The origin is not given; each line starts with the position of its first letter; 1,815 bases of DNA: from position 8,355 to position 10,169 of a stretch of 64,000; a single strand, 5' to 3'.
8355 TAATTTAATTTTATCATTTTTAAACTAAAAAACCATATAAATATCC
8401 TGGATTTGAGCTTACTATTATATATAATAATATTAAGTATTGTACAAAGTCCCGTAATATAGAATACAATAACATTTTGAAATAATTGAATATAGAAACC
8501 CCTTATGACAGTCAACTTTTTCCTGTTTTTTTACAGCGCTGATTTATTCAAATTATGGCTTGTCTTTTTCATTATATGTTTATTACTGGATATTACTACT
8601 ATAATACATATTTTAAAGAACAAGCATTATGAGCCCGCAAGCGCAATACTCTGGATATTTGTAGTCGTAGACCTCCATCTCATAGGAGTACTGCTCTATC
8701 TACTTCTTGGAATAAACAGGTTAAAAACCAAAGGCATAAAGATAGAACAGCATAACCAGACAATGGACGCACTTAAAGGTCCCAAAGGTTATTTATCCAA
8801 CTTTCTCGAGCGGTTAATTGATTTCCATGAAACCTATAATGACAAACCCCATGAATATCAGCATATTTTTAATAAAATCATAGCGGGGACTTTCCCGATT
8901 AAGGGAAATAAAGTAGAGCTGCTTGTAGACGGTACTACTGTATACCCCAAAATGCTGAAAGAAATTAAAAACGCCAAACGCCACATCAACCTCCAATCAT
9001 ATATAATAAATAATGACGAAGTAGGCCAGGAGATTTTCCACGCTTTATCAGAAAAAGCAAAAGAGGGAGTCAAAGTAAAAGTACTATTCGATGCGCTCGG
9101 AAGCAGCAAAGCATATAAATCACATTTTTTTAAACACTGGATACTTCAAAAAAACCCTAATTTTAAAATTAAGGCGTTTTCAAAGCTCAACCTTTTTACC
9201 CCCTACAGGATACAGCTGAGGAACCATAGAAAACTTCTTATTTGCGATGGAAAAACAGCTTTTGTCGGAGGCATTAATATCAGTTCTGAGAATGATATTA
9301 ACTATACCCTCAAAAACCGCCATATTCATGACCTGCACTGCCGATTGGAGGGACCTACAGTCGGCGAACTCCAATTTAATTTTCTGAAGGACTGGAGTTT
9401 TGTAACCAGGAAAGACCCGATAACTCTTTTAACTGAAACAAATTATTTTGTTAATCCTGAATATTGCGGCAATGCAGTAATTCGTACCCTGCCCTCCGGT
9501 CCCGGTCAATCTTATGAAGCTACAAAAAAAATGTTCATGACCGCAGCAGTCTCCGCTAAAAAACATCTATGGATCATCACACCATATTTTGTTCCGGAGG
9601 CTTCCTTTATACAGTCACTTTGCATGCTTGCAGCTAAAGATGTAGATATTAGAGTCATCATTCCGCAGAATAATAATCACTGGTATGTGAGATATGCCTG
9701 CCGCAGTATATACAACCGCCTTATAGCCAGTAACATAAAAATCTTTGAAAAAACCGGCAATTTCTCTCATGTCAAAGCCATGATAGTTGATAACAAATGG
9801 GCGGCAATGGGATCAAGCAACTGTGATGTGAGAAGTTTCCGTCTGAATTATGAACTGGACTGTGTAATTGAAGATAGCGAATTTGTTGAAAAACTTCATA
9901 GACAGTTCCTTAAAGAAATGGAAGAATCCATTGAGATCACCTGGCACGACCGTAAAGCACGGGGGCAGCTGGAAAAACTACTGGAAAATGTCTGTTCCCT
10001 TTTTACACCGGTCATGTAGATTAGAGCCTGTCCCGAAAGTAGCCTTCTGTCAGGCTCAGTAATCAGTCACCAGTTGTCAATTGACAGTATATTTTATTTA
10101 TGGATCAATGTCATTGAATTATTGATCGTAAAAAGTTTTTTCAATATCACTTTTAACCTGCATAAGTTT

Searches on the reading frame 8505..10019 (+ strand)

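Call 17: search_protein_families(library=pfam, proteins=[window:8505-10019:+], max_evalue=0.01)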
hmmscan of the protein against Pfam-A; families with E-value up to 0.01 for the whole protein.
window:8505-10019:+ (504 aa): 3 families
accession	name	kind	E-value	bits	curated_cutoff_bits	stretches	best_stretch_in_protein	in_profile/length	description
PF13091.12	PLDc_2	-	1e-45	155.2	27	2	350-469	7-129/132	PLD-like domain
PF00614.28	PLDc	-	1.4e-10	41.2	21.9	1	238-260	3-25/28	Phospholipase D Active site motif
PF13396.11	PLDc_N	-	2.1e-06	28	23.3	1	28-69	2-41/42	Phospholipase_D-nuclease N-terminal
